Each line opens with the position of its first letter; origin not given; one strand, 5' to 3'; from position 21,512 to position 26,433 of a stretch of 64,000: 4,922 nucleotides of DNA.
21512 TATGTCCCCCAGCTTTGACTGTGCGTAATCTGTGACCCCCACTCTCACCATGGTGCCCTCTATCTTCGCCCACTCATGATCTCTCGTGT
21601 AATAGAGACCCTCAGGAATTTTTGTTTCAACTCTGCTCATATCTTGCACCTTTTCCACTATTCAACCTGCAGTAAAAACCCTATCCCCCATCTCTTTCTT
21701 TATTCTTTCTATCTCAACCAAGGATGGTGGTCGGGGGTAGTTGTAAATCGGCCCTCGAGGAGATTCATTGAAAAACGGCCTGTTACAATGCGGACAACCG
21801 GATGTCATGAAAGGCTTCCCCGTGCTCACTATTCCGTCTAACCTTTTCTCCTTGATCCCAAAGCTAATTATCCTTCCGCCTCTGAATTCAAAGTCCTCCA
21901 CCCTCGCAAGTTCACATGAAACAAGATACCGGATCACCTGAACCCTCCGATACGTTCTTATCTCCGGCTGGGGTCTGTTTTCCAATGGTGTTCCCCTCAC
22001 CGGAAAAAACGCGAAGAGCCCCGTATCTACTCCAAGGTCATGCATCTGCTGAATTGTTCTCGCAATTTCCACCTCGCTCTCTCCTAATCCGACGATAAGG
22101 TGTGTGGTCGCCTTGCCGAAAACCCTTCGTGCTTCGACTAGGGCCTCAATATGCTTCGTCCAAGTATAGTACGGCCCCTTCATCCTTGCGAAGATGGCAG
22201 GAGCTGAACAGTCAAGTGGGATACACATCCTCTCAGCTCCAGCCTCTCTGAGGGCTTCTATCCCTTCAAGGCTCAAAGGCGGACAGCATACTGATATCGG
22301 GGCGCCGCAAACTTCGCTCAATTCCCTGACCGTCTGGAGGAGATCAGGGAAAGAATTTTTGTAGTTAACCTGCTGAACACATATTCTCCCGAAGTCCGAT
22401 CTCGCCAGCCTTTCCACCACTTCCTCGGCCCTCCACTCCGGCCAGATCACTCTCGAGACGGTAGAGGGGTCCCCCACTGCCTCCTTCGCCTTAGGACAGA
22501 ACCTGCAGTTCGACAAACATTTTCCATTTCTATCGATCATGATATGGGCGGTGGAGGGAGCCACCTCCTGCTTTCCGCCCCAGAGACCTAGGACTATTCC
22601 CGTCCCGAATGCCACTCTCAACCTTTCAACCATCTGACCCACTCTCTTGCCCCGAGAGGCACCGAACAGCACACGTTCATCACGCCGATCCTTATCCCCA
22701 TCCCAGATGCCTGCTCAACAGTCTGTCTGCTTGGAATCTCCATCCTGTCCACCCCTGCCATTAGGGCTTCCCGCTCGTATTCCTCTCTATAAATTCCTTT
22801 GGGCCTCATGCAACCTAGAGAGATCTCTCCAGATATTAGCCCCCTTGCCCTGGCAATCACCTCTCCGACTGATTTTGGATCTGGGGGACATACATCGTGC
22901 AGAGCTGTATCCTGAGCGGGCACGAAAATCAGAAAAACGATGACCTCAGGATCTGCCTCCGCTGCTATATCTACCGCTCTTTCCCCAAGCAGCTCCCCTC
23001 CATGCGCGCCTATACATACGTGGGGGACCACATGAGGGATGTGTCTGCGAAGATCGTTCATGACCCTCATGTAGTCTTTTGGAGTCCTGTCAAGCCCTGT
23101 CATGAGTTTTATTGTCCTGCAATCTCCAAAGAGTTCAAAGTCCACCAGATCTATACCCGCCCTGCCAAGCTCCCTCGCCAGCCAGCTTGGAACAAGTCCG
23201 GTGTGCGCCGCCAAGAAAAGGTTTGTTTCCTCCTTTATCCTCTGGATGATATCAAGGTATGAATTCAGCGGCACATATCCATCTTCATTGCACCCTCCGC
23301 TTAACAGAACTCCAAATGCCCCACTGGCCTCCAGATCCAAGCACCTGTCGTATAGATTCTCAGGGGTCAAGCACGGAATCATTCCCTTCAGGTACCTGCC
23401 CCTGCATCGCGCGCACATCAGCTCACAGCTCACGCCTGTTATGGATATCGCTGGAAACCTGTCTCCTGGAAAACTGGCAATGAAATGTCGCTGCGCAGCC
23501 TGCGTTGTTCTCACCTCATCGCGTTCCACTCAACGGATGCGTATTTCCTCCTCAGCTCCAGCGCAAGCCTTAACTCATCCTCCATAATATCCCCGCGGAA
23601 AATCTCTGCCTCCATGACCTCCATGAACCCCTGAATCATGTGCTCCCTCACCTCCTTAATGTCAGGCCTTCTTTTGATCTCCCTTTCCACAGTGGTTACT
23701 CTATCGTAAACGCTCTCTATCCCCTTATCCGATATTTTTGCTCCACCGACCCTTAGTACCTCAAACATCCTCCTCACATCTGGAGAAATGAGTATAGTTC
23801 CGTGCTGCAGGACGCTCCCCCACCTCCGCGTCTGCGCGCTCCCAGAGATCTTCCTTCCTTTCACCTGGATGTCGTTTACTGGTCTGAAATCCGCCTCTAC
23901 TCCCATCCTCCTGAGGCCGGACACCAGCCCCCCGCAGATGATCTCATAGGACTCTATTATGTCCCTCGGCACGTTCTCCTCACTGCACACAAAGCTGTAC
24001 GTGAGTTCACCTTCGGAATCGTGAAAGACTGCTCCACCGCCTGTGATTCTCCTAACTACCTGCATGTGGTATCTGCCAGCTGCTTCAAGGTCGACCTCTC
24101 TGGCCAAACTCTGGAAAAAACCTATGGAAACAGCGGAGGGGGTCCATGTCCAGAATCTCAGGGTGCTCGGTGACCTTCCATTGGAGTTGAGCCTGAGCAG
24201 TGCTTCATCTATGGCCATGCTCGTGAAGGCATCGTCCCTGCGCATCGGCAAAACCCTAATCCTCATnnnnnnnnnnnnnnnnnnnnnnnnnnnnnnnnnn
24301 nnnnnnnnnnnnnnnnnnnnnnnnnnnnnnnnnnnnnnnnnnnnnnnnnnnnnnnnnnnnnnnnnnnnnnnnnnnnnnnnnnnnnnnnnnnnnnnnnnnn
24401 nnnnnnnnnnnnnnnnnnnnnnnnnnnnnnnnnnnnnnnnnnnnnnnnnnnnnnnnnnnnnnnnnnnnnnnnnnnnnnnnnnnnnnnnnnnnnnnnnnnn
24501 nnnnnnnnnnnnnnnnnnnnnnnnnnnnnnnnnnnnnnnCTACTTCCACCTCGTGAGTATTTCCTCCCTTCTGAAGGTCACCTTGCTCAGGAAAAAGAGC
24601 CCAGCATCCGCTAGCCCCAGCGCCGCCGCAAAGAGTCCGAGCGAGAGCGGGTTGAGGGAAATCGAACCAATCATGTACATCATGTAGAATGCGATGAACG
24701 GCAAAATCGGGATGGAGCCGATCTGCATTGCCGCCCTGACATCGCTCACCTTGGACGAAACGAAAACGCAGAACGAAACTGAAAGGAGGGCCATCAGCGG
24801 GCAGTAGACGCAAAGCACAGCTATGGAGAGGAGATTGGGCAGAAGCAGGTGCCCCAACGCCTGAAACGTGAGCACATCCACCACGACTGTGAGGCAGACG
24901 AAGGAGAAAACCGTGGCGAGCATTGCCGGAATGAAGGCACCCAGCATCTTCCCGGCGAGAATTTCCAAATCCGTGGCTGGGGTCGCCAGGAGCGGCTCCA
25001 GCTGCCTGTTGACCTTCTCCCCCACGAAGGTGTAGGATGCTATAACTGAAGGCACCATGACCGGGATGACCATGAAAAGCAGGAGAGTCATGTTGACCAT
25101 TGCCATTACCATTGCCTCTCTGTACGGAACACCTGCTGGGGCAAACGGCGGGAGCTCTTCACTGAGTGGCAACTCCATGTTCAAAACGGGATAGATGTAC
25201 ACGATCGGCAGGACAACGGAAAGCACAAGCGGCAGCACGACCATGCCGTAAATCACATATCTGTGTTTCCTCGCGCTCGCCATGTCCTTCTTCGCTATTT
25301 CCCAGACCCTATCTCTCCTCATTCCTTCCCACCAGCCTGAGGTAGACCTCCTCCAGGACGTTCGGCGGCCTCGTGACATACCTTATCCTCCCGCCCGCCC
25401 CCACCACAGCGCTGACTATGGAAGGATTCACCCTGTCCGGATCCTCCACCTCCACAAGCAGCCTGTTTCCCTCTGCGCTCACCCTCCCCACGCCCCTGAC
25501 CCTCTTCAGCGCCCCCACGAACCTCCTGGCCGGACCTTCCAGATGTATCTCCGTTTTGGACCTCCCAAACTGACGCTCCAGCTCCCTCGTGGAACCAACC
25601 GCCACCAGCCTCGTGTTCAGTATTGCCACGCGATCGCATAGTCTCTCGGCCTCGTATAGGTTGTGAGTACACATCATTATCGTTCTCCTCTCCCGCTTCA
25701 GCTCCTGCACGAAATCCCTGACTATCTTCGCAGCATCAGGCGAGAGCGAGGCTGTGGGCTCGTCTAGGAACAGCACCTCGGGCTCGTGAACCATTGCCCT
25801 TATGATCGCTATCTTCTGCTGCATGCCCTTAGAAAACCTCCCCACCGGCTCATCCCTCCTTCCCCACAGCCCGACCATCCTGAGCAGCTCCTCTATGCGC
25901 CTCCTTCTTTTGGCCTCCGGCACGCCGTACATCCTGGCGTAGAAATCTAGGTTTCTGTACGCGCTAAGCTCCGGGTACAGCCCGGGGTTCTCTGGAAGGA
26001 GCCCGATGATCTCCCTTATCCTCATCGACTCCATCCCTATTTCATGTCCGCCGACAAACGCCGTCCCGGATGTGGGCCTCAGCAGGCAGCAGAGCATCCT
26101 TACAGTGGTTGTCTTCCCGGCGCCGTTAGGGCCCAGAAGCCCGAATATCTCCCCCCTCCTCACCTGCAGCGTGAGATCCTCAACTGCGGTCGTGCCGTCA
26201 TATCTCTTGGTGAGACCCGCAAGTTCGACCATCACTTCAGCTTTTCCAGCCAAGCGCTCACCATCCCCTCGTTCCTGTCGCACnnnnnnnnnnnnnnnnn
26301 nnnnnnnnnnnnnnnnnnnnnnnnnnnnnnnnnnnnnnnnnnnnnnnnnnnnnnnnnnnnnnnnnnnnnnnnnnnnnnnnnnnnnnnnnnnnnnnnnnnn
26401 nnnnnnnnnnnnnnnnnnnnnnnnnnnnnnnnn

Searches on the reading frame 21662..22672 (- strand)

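Call 26: search_protein_families(library=pfam, proteins=[window:21662-22672:-], max_evalue=0.00001)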
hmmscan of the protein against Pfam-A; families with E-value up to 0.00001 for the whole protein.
window:21662-22672:- (336 aa): 1 family
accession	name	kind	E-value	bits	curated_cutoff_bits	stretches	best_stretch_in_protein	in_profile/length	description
PF04055.27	Radical_SAM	-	6.4e-13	49.6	29.5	1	51-208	6-164/166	Radical SAM superfamily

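Call 30: search_protein_families(library=ncbifam, proteins=[window:21662-22672:-], max_evalue=0.00001)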
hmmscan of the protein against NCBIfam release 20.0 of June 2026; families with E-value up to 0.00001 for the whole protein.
window:21662-22672:- (336 aa): 4 families
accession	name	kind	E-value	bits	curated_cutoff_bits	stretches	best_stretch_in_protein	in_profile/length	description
NF053743.1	LipS2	equivalog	1.3e-95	320.2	270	1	18-313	1-292/292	LipS2 family lipoyl synthase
TIGR00433.2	bioB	equivalog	1e-13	51.2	225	1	42-250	41-250/307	biotin synthase BioB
TIGR04043.1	rSAM_MSMEG_0568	hypoth_equivalog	1.3e-13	50.6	303.7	1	111-243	181-318/354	MSMEG_0568 family radical SAM protein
NF045502.1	variant_rSAM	domain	6.6e-13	48.3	125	1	55-243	145-346/357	radical SAM protein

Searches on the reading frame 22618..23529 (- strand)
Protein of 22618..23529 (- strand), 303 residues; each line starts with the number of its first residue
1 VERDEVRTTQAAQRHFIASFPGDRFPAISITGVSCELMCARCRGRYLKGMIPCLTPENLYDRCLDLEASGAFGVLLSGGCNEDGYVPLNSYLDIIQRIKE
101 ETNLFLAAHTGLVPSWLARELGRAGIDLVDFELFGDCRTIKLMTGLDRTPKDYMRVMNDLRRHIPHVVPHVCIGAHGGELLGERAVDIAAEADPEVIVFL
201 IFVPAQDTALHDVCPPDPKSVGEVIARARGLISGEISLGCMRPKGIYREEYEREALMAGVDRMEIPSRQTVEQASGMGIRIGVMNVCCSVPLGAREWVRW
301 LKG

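Call 27: search_protein_families(library=pfam, proteins=[window:22618-23529:-], max_evalue=0.00001)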
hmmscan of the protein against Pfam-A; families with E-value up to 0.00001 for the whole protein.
window:22618-23529:- (303 aa): 0 families

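Call 30: search_protein_families(library=ncbifam, proteins=[window:22618-23529:-], max_evalue=0.00001)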
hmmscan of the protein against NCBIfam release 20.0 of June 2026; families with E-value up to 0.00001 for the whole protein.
window:22618-23529:- (303 aa): 1 family
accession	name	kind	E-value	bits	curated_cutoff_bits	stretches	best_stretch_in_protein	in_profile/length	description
NF053742.1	LipS1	equivalog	9.3e-75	251.7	230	1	22-288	4-268/268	LipS1 family lipoyl synthase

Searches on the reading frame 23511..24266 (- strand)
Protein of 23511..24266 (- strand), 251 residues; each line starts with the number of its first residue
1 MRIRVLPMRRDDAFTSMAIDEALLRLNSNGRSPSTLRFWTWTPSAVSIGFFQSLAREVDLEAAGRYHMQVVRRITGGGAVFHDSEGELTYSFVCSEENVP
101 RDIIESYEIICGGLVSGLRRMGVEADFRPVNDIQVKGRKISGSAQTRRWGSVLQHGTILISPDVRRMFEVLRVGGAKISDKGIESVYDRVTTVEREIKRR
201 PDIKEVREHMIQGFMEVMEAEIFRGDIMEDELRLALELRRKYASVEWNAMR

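Call 27: search_protein_families(library=pfam, proteins=[window:23511-24266:-], max_evalue=0.00001)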
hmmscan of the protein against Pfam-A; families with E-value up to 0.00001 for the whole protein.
window:23511-24266:- (251 aa): 2 families
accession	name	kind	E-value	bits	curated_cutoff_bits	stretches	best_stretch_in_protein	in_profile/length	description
PF21948.1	LplA-B_cat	-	1.6e-52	178.8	27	1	12-214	1-199/200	Lipoyl protein ligase A/B catalytic domain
PF03099.24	BPL_LplA_LipB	-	8.2e-15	55.3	21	1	65-163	23-133/133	Biotin/lipoate A/B protein ligase family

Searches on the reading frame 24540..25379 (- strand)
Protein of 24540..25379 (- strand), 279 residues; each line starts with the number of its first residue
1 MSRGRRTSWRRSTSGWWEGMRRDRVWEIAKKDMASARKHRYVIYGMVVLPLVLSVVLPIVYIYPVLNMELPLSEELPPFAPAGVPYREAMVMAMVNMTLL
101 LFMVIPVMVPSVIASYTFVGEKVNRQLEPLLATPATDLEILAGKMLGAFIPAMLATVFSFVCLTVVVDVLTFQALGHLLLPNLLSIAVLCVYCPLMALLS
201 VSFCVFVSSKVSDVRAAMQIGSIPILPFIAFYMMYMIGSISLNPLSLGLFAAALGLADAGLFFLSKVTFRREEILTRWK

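Call 27: search_protein_families(library=pfam, proteins=[window:24540-25379:-], max_evalue=0.00001)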
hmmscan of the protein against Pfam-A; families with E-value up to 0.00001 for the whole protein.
window:24540-25379:- (279 aa): 2 families
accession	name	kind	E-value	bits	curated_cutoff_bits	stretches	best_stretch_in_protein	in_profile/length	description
PF12698.13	ABC2_membrane_3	-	2.1e-08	34.1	31.6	1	94-240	160-292/347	ABC-2 family transporter protein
PF12679.13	ABC2_membrane_2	-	4e-08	33.3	27.2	1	26-234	1-201/283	ABC-2 family transporter protein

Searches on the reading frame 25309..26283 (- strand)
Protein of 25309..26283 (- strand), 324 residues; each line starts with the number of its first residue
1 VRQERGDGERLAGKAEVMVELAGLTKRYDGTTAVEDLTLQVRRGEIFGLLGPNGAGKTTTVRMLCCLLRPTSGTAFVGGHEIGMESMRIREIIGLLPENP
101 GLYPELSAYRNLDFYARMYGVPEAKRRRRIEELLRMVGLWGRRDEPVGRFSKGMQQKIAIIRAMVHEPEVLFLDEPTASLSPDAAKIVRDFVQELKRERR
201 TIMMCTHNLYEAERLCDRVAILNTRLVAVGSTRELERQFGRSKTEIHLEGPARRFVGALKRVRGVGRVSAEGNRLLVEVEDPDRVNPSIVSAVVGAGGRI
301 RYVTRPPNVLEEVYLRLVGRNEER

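Call 27: search_protein_families(library=pfam, proteins=[window:25309-26283:-], max_evalue=0.00001)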
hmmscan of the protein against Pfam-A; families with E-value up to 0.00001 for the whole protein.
window:25309-26283:- (324 aa): 2 families
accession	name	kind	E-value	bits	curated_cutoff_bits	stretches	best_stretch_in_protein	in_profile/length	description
PF00005.33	ABC_tran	-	3.1e-32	112.5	25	1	35-178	2-137/137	ABC transporter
PF13304.12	AAA_21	-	3.4e-12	47.5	27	1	142-211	230-302/304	AAA domain, putative AbiEii toxin, Type IV TA system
